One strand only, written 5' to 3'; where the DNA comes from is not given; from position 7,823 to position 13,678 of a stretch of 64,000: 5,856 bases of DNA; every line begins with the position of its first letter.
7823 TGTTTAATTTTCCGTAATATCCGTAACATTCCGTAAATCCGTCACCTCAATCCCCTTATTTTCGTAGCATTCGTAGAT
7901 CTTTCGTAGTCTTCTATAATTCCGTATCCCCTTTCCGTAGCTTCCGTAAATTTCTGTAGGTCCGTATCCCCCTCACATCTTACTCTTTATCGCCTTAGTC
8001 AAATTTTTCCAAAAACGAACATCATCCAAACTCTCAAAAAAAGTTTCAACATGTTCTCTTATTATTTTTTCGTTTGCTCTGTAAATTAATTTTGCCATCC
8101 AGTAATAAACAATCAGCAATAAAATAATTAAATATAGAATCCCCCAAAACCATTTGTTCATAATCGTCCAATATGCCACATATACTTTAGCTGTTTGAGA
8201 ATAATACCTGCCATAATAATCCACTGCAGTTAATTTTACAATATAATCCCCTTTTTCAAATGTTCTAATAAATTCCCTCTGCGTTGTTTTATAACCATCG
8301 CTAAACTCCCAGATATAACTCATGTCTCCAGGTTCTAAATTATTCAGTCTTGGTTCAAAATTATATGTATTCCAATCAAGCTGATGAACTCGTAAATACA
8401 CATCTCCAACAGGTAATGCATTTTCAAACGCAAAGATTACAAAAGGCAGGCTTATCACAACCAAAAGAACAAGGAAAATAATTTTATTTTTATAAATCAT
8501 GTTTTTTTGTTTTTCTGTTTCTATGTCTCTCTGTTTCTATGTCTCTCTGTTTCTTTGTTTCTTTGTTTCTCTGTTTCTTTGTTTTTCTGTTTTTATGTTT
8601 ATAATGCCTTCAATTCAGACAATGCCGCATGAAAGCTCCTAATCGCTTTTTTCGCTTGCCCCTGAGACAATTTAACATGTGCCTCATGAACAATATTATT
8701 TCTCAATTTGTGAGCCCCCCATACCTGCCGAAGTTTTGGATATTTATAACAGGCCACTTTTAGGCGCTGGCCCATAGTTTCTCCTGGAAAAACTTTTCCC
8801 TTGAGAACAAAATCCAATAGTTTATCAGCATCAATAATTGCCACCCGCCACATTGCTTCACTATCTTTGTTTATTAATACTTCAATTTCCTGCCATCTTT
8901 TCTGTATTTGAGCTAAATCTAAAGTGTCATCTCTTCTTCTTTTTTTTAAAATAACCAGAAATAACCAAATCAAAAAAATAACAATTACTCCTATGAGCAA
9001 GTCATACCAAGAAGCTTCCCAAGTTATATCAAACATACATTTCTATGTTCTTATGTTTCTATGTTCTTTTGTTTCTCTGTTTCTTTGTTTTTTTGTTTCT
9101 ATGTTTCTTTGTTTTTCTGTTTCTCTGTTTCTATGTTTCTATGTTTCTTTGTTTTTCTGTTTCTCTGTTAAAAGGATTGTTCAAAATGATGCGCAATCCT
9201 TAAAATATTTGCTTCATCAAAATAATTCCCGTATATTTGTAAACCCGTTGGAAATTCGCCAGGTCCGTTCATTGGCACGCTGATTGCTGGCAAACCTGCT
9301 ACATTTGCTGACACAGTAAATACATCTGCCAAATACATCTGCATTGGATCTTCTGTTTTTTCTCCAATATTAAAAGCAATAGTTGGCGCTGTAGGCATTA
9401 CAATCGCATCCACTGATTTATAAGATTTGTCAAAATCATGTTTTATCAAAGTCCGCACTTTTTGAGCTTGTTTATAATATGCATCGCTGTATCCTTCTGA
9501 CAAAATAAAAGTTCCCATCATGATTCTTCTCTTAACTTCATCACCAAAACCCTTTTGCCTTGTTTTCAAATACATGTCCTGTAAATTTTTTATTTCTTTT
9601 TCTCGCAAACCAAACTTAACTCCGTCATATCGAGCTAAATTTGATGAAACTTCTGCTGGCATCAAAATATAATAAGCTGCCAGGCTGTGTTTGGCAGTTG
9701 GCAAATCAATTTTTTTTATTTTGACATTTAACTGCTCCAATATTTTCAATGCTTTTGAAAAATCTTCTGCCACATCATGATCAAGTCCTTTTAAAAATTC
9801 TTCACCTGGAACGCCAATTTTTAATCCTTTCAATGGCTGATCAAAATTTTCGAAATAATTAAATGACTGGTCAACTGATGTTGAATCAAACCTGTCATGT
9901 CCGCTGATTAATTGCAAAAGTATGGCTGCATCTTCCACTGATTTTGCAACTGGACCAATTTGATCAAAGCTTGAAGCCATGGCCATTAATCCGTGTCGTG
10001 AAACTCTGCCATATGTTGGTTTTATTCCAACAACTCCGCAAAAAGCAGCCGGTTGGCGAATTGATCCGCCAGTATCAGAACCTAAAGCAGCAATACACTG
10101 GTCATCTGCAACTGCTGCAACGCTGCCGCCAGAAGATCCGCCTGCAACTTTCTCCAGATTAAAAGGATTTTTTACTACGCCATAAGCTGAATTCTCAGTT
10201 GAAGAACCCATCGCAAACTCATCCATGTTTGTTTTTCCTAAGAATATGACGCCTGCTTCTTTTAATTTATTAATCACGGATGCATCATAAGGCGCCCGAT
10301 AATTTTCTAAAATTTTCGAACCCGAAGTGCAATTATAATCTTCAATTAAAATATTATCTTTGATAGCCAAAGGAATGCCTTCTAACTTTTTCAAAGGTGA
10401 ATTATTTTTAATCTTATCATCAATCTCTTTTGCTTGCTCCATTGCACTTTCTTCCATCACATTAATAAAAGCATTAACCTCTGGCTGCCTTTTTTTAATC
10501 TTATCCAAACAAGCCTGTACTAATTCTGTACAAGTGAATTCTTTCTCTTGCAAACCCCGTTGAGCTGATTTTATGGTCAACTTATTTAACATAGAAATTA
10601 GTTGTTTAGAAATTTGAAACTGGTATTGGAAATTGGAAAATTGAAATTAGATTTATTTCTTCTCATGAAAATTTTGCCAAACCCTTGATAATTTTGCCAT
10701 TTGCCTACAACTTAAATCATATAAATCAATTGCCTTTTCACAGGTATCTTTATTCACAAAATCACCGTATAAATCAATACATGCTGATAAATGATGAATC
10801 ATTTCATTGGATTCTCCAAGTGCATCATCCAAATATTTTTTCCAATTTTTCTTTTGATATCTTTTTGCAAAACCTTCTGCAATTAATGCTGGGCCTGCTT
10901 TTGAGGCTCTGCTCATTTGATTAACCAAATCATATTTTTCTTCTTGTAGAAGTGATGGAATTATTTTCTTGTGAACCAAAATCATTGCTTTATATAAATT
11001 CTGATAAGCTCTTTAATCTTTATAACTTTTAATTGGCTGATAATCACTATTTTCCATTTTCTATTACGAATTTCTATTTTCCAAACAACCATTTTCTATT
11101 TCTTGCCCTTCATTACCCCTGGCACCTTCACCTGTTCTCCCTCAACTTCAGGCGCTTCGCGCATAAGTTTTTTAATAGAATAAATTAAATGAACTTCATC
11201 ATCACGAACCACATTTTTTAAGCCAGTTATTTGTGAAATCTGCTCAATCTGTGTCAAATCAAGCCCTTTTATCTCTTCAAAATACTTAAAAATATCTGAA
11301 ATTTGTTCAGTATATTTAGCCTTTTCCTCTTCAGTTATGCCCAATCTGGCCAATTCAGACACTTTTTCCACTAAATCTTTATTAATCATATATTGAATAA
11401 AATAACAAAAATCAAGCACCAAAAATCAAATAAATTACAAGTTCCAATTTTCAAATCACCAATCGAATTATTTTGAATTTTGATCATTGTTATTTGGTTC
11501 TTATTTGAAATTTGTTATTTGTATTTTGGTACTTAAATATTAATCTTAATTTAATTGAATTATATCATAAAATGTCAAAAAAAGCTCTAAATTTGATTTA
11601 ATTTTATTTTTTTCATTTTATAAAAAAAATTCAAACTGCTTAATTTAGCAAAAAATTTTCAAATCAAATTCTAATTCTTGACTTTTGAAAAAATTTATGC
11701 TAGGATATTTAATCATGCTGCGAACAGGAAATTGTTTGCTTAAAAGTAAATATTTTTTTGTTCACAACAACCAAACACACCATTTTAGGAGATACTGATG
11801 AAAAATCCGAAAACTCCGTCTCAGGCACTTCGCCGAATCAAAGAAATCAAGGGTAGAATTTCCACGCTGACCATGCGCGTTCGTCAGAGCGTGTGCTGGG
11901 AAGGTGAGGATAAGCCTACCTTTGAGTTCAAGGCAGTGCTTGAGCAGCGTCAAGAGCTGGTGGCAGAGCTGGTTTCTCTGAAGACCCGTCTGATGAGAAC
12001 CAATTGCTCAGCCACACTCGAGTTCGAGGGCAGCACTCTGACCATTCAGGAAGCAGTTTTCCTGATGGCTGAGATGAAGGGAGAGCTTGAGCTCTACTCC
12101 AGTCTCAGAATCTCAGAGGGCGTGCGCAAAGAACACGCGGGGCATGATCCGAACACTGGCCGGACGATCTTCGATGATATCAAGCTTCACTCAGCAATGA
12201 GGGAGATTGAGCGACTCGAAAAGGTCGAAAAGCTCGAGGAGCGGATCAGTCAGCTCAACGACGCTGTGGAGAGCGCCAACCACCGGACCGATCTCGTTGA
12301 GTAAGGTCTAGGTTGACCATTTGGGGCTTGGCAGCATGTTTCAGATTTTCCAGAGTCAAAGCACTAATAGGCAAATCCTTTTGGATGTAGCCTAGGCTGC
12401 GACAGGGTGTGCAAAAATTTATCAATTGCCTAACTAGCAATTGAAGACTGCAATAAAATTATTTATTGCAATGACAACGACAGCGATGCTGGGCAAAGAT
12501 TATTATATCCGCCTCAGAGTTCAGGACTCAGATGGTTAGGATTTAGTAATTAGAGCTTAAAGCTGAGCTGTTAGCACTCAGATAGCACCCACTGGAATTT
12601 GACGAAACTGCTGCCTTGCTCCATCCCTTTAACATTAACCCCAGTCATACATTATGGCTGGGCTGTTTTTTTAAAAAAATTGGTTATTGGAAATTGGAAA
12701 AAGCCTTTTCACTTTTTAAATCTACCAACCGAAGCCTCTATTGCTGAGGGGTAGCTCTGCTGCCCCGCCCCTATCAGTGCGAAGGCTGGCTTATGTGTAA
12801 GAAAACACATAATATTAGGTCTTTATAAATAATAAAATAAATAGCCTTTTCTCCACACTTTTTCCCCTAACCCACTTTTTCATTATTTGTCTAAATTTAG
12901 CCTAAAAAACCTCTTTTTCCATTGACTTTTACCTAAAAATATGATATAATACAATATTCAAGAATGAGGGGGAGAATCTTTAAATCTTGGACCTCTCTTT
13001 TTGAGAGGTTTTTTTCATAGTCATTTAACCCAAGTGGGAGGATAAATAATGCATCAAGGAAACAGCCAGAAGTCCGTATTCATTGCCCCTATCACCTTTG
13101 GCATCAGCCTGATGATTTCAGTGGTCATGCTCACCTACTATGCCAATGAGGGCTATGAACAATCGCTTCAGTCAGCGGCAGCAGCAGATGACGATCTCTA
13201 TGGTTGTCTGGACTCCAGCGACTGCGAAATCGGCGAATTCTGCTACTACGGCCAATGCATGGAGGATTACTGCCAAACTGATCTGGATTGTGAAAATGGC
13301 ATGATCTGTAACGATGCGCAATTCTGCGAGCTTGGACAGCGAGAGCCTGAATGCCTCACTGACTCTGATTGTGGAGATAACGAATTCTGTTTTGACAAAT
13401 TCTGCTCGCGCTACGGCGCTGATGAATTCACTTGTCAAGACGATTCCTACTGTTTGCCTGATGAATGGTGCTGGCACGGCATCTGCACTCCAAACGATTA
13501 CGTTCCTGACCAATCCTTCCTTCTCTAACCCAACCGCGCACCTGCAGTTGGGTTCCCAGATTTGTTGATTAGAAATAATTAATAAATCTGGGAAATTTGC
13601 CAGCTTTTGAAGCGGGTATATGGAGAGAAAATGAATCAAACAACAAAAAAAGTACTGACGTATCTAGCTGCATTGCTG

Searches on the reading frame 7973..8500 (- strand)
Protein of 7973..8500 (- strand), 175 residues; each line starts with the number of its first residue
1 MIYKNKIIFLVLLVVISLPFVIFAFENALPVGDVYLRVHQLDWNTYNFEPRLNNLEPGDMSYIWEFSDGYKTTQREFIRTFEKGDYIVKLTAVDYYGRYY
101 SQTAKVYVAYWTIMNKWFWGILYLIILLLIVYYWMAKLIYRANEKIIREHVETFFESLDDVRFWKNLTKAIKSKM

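Call 19: search_protein_families(library=pfam, proteins=[window:7973-8500:-], max_evalue=0.01)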
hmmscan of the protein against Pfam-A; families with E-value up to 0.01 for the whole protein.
window:7973-8500:- (175 aa): 2 families
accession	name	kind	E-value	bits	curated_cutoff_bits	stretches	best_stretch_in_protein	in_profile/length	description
PF18911.6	PKD_4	-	4e-06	27.2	27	1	58-106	33-83/85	PKD domain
PF00801.26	PKD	-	0.00023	21.5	23.5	1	51-100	22-73/80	PKD domain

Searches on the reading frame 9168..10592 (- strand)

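Call 19: search_protein_families(library=pfam, proteins=[window:9168-10592:-], max_evalue=0.01)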
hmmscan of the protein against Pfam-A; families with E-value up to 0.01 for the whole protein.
window:9168-10592:- (474 aa): 1 family
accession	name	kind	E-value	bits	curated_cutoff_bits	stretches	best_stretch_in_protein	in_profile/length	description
PF01425.27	Amidase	-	3.5e-154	514.6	27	1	23-464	1-445/445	Amidase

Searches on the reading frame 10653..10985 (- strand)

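Call 19: search_protein_families(library=pfam, proteins=[window:10653-10985:-], max_evalue=0.01)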
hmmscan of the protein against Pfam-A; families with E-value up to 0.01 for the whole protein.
window:10653-10985:- (110 aa): 1 family
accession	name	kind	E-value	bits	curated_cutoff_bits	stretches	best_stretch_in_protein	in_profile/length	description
PF05635.17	23S_rRNA_IVP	-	6.3e-12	46.1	33.8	1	8-90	19-98/106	23S rRNA-intervening sequence protein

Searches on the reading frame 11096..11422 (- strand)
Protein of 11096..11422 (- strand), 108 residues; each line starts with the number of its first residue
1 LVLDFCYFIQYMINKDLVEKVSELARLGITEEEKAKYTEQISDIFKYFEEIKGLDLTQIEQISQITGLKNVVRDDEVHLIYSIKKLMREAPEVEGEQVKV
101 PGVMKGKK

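Call 19: search_protein_families(library=pfam, proteins=[window:11096-11422:-], max_evalue=0.01)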
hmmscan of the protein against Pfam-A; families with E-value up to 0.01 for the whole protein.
window:11096-11422:- (108 aa): 2 families
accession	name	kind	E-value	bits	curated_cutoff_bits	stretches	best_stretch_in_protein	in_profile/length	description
PF02686.20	GatC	-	2.9e-15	56.6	23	1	29-100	1-66/66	Glu-tRNAGln amidotransferase C subunit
PF23129.1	DotZ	-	0.0029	17.7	27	1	14-97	192-275/293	DotZ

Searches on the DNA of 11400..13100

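Call 82: search_rna_families(source=window, start=11400, end=13100, threshold=evalue, max_evalue=1)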
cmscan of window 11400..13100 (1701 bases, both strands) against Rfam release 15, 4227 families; matches with E-value up to 1: 2.
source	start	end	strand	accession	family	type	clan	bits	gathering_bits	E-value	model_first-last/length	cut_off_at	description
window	11448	11484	-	RF01376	CRISPR-DR63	Gene; CRISPR;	CL00015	23.7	37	0.83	1-37/37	no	CRISPR RNA direct repeat element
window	12315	12367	-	RF01121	sR38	Gene; snRNA; snoRNA; CD-box;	-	22.3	50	0.016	1-59/59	no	Small nucleolar RNA sR38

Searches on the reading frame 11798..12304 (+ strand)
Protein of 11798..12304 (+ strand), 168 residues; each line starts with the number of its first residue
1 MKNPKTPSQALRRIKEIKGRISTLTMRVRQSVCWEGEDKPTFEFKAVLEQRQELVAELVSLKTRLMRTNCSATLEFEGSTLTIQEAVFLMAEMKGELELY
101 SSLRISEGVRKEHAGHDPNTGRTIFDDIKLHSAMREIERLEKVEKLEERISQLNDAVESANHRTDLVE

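Call 19: search_protein_families(library=pfam, proteins=[window:11798-12304:+], max_evalue=0.01)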
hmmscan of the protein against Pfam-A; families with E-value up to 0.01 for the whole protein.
window:11798-12304:+ (168 aa): 1 family
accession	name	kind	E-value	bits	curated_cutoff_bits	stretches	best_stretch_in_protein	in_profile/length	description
PF20935.2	DUF6847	-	3.7e-09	37.1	27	1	16-166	3-141/141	Family of unknown function (DUF6847)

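Call 42: search_protein_families(library=phrogs, proteins=[window:11798-12304:+], max_evalue=0.01)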
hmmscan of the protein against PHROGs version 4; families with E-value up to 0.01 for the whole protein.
window:11798-12304:+ (168 aa): 2 families
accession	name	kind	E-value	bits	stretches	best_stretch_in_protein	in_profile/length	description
phrog_1491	-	tail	0.00033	21.6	1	8-103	8-114/211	tail fiber protein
phrog_12541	-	unknown function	0.0039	18.2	0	13-69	21-77/173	-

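Call 59: search_protein_families(library=ncbifam, proteins=[window:11798-12304:+], max_evalue=0.01)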
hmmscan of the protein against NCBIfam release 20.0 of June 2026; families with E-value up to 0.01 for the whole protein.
window:11798-12304:+ (168 aa): 1 family
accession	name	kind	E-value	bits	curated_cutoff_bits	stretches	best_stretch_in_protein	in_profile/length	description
NF038048.1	DIP1984_fam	subfamily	1.8e-10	41.2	70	1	9-166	4-149/149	DIP1984 family protein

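Call 60: search_protein_families(library=padloc, proteins=[window:11798-12304:+], max_evalue=0.01)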
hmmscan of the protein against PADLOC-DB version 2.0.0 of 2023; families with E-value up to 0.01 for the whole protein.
window:11798-12304:+ (168 aa): 0 families

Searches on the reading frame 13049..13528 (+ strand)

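Call 19: search_protein_families(library=pfam, proteins=[window:13049-13528:+], max_evalue=0.01)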
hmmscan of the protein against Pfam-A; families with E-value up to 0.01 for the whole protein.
window:13049-13528:+ (159 aa): 3 families
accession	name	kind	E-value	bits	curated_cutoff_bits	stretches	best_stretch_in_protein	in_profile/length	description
PF23416.1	DUF7107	-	5.8e-09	36.6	24.6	2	101-147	1-47/48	Domain of unknown function (DUF7107)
PF04706.18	Dickkopf_N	-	1.4e-05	25.7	25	1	101-147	1-51/51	Dickkopf N-terminal cysteine-rich region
PF21164.2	Dumpy_DPY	-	0.0059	17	27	1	100-119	2-21/24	Dumpy, DPY module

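Call 42: search_protein_families(library=phrogs, proteins=[window:13049-13528:+], max_evalue=0.01)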
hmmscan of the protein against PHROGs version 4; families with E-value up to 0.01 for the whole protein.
window:13049-13528:+ (159 aa): 0 families
